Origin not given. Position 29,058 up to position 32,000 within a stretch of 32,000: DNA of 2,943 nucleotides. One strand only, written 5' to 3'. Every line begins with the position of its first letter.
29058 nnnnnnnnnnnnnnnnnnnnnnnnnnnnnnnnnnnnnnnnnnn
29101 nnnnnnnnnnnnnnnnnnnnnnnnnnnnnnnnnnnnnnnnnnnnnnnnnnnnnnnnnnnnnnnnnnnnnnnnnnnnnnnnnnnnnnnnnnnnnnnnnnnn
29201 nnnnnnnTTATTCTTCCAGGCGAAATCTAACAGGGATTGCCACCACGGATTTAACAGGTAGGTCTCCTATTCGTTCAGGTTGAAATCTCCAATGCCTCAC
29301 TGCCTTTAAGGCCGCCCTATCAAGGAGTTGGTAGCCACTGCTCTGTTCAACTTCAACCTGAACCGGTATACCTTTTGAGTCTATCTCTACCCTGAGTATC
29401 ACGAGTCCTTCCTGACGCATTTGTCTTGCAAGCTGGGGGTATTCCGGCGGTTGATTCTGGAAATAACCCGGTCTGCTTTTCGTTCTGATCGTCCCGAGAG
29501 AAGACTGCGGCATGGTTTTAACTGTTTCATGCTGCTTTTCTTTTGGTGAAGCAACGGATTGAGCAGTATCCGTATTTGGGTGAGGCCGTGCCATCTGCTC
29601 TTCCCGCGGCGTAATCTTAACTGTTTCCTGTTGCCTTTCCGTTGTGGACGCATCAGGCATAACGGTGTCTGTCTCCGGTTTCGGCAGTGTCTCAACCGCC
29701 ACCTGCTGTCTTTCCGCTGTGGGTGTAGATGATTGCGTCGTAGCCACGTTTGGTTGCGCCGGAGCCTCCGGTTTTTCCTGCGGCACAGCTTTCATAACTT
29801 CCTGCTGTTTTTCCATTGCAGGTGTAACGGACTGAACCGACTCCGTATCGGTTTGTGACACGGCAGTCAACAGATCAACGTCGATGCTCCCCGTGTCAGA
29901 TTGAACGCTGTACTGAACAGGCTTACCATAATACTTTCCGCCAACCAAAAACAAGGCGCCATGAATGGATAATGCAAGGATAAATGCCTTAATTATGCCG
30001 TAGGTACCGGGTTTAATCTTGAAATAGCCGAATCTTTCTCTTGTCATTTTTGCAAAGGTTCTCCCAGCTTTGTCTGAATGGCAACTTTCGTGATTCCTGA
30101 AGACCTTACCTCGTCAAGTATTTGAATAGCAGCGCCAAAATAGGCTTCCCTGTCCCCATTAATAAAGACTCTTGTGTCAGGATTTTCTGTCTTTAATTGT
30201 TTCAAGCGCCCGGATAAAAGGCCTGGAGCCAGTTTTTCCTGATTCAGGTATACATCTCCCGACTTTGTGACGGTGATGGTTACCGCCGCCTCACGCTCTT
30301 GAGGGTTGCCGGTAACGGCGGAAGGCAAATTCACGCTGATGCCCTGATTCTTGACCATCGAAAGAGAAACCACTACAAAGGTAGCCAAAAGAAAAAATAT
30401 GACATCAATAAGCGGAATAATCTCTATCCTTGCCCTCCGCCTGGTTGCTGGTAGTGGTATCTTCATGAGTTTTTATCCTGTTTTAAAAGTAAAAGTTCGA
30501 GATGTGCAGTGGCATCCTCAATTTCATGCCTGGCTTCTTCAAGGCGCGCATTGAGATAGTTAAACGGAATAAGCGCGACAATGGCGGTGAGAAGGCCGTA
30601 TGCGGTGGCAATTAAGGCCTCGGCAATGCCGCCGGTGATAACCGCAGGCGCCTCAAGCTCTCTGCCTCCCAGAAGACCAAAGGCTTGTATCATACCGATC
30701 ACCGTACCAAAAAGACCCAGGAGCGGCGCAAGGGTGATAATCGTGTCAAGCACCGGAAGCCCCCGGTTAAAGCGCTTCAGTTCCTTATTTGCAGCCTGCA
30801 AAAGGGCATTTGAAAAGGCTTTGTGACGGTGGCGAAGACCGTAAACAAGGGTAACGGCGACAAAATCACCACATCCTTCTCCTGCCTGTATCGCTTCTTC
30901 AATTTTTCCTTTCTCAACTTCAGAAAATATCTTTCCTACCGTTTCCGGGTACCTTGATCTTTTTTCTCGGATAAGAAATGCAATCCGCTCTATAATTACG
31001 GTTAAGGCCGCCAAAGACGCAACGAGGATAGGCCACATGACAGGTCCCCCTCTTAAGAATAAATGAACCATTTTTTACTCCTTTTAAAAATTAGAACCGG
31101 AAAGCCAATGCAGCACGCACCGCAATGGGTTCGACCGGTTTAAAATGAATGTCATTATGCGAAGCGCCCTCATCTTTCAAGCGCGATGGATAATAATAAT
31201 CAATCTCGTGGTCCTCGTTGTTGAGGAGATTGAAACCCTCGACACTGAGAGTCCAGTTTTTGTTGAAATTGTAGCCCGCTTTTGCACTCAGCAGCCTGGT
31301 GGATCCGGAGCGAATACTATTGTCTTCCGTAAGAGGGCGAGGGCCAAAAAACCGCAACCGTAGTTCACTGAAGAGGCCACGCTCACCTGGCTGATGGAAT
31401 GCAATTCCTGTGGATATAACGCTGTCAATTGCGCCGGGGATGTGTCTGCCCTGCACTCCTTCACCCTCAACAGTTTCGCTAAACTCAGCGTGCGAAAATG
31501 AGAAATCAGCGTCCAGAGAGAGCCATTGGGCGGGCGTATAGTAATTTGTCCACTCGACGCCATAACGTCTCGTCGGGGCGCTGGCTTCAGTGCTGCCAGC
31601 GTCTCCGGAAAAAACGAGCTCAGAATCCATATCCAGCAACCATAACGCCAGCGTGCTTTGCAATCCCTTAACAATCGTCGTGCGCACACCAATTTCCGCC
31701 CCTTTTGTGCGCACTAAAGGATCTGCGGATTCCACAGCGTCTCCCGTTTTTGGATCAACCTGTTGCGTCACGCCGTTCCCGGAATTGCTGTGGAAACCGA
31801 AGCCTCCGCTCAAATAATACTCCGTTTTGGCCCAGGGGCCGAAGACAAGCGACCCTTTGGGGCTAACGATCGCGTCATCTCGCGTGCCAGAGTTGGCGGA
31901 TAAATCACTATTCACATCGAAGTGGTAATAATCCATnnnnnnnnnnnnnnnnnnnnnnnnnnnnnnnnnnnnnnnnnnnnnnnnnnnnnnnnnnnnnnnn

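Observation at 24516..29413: About 4.5-kb island bracketed by direct repeats of the tonB 3' end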

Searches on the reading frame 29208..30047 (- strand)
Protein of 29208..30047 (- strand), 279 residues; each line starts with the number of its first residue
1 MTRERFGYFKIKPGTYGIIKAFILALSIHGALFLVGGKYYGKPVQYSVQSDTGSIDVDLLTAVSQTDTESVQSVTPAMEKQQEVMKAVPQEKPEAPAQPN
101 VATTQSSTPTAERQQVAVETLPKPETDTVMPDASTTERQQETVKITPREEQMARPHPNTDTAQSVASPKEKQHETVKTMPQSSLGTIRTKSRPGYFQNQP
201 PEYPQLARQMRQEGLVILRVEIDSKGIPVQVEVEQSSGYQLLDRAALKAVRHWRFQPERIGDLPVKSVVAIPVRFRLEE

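Call 6: search_protein_families(library=pfam, proteins=[window:29208-30047:-], max_evalue=0.01)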
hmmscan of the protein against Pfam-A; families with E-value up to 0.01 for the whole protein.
window:29208-30047:- (279 aa): 1 family
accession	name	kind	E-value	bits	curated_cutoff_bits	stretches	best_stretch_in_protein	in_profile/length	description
PF03544.19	TonB_C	-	6.3e-23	81.5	24.6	1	200-277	2-79/79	Gram-negative bacterial TonB protein C-terminal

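Call 18: find_encoding_contigs(protein=window:29208-30047:-, flank=10000, max_places=10)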
Protein window:29208-30047:- (279 aa): 9 contigs read that carry it; 8 places shown.
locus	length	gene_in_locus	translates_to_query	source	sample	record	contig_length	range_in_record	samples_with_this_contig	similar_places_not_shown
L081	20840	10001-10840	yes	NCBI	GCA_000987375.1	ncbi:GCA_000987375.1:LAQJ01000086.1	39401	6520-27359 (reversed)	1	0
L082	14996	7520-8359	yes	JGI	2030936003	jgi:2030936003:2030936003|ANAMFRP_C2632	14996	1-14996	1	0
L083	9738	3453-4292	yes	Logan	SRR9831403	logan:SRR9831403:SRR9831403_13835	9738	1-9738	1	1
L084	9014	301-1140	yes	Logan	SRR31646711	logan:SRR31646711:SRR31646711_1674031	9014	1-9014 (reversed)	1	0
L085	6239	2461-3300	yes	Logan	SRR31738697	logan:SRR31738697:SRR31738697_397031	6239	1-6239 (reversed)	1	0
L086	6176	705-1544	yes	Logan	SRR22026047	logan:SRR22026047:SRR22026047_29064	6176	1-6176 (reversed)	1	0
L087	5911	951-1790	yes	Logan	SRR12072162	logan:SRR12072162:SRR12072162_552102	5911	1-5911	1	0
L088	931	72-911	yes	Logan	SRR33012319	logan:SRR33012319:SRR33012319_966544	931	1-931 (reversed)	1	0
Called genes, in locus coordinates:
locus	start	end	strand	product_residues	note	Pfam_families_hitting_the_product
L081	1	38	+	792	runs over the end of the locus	PF07715:Plug, PF00593:TonB_dep_Rec_b-barrel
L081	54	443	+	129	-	PF14478:DUF4430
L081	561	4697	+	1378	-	PF02514:CobN-Mg_chel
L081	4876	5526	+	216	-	PF01618:MotA_ExbB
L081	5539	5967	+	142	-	PF09919:DUF2149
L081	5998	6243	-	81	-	-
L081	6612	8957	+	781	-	PF07715:Plug, PF00593:TonB_dep_Rec_b-barrel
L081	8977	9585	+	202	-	PF01618:MotA_ExbB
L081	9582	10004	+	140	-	PF02472:ExbD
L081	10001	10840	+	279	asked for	PF03544:TonB_C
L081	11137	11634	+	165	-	-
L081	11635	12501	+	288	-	PF02810:SEC-C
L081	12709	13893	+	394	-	PF07669:Eco57I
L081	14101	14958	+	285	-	PF17728:BsuBI_PstI_RE_N, PF06616:BsuBI_PstI_RE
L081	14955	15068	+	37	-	PF06616:BsuBI_PstI_RE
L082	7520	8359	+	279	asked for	PF03544:TonB_C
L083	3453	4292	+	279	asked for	PF03544:TonB_C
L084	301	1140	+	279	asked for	PF03544:TonB_C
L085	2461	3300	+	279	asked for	PF03544:TonB_C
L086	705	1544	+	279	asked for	PF03544:TonB_C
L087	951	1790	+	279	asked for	PF03544:TonB_C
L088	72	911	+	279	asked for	PF03544:TonB_C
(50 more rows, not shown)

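Call 33: find_homologous_proteins(query=window:29208-30047:-, max_evalue=1e-10)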
Query window:29208-30047:- (279 aa): 92 proteins with E <= 1e-10 among 1122 candidates.
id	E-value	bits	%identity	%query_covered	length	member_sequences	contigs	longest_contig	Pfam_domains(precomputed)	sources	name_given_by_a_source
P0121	1.7e-163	561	95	100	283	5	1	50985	PF03544.20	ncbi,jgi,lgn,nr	ncbi:MAG: hypothetical protein B6D35_07175 [Candidatus Brocadia sp. UTAMX2]|jgi:protein TonB|nr:MAG:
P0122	1.8e-133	462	77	100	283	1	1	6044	PF03544.20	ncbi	-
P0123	3.3e-120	419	73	100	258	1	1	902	PF03544.20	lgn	-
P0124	4.5e-116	405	70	100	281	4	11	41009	PF03544.20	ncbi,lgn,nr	ncbi:MAG: energy transducer TonB [Candidatus Brocadia sp.]|nr:energy transducer TonB [Candidatus Bro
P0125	5.5e-115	402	70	100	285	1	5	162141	PF03544.20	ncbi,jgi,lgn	jgi:protein TonB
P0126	1.9e-112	393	67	100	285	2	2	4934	PF03544.20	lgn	-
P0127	1.0e-109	384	67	100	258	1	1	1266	PF03544.20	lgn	-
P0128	1.8e-109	383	67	100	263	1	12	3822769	PF03544.20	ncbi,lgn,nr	ncbi:MAG: energy transducer TonB [Candidatus Brocadia sp.]|nr:energy transducer TonB [Candidatus Bro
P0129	1.9e-109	383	69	100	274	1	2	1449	PF03544.20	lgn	-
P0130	2.2e-109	383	67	100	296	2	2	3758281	PF03544.20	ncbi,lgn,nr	ncbi:MAG: energy transducer TonB [Candidatus Jettenia sp. CY-1]|nr:MAG: energy transducer TonB [Cand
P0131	1.5e-107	377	67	100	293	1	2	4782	PF03544.20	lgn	-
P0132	2.2e-101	357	67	100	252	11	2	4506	PF03544.20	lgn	-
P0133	5.0e-98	346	62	100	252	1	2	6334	PF03544.20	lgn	-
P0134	7.6e-98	345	63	100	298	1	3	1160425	PF03544.20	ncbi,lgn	-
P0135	4.3e-97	343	62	100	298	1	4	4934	PF03544.20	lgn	-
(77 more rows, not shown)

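Call 35: find_encoding_contigs(protein=P0121, flank=10000, max_places=4)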
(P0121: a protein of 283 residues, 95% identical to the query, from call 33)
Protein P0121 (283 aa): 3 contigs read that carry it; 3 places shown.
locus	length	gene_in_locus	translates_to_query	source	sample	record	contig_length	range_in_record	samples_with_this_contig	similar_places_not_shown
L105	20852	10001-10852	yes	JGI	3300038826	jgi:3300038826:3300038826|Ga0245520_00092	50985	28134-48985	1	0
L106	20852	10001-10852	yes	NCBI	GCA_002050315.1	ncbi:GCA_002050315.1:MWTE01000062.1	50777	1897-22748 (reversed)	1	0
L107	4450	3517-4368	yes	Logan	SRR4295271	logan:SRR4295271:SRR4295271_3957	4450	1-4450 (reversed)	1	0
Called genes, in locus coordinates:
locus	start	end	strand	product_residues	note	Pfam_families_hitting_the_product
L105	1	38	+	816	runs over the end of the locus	PF07715:Plug, PF00593:TonB_dep_Rec_b-barrel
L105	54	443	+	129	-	PF14478:DUF4430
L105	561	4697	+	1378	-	PF02514:CobN-Mg_chel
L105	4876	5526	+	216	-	PF01618:MotA_ExbB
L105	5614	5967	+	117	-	PF09919:DUF2149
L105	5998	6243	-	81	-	-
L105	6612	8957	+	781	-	PF07715:Plug, PF00593:TonB_dep_Rec_b-barrel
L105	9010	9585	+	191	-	PF01618:MotA_ExbB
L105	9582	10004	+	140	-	PF02472:ExbD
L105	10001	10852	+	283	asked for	PF03544:TonB_C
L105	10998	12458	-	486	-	PF02321:OEP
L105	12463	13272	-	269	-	-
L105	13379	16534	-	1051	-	PF00873:ACR_tran, PF03176:MMPL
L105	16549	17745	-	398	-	PF00364:Biotin_lipoyl (faint), PF25917:BSH_RND, PF25973:BSH_CzcB (weak), PF25919:BSH_CusB (weak), PF25876:HH_MFP_RND, PF25944:Beta-barrel_RND, PF25967:RND-MFP_C, PF25989:YknX_C (weak)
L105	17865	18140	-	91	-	-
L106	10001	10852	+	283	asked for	PF03544:TonB_C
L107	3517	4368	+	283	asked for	PF03544:TonB_C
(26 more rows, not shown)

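Call 36: find_encoding_contigs(protein=P0122, flank=10000, max_places=3)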
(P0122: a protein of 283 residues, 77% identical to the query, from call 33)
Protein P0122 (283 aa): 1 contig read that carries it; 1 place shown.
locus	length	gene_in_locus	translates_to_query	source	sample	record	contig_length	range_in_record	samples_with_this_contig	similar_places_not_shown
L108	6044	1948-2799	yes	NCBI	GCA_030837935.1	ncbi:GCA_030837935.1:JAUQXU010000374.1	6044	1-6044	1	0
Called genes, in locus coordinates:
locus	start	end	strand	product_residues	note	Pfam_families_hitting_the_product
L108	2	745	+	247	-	?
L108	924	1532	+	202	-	PF01618:MotA_ExbB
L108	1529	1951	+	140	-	PF02472:ExbD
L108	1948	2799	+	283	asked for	PF03544:TonB_C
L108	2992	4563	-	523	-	PF02321:OEP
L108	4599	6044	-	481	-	?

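Call 64: find_related_loci(query=A2, collection=metagenome_contigs, flank=10000)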
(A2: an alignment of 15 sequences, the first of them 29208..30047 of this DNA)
Query A2 (279 aa) in metagenome_contigs; peptide patterns used: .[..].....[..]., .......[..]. (x = any residue, [..] = any of these).
98 stretches matched a pattern; 16 encode a relative of the query (tblastn E <= 1e-3); 16 distinct loci.
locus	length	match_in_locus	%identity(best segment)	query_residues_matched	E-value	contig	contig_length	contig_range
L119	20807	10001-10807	54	1-279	5e-89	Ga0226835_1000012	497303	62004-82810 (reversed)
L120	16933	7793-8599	54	1-279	5e-89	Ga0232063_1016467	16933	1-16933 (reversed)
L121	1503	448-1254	50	1-279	2e-94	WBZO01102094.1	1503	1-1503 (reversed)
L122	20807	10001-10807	54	1-279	5e-88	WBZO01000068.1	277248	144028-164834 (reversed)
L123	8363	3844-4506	52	1-279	2e-83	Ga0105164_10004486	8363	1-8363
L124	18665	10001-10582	50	16-279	6e-73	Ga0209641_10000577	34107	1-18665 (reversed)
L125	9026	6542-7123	50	16-279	6e-73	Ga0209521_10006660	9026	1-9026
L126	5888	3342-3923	50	16-279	5e-73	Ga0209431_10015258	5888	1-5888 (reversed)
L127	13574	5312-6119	72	1-279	6e-47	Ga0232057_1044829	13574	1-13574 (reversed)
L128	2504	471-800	60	173-279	5e-41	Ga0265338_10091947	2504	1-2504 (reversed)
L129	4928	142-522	41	143-277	5e-25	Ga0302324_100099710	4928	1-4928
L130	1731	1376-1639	56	190-277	3e-25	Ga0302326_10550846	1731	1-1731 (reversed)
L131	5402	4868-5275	39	131-277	8e-25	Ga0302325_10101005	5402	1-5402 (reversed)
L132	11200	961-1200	55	198-277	4e-22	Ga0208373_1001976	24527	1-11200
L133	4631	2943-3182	55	198-277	3e-22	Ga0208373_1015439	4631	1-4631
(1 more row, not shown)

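Call 66: find_encoding_contigs(protein=P0123, flank=10000, max_places=3)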
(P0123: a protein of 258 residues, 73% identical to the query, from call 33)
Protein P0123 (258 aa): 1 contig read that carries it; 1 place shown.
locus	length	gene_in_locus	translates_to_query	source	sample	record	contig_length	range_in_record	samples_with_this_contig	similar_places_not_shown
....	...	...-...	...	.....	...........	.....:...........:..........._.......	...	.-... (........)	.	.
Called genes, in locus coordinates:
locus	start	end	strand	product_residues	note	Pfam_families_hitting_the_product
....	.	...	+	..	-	?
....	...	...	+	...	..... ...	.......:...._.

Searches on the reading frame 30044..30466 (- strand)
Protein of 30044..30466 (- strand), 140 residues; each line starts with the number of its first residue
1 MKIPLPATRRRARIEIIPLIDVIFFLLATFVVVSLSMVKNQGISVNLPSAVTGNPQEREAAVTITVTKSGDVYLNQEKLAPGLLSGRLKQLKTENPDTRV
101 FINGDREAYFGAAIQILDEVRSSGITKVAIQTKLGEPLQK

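Call 6: search_protein_families(library=pfam, proteins=[window:30044-30466:-], max_evalue=0.01)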
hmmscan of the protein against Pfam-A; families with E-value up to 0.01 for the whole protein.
window:30044-30466:- (140 aa): 1 family
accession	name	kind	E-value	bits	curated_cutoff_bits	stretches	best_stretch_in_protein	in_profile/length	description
PF02472.21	ExbD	-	5.4e-27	94.8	25.4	1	10-133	4-126/128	Biopolymer transport protein ExbD/TolR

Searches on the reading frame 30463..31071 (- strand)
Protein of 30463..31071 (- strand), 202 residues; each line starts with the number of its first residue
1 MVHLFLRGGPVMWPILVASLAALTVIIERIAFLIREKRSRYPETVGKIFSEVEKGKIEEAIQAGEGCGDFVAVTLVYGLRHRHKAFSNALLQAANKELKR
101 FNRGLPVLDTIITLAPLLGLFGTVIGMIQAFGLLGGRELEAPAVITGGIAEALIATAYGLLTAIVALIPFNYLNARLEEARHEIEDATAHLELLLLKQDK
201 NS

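Call 6: search_protein_families(library=pfam, proteins=[window:30463-31071:-], max_evalue=0.01)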
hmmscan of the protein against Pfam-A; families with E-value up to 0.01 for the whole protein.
window:30463-31071:- (202 aa): 1 family
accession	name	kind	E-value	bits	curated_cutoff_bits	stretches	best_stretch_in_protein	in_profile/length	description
PF01618.21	MotA_ExbB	-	7e-31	107.1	22.9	1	81-185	22-126/127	MotA/TolQ/ExbB proton channel family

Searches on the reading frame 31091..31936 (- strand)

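Call 6: search_protein_families(library=pfam, proteins=[window:31091-31936:-], max_evalue=0.01)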
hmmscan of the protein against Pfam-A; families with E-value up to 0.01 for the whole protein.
window:31091-31936:- (281 aa): 1 family
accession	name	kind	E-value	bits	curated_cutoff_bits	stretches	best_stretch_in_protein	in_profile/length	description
PF00593.30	TonB_dep_Rec_b-barrel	-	2.1e-13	51.4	27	1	2-237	194-436/436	TonB dependent receptor-like, beta-barrel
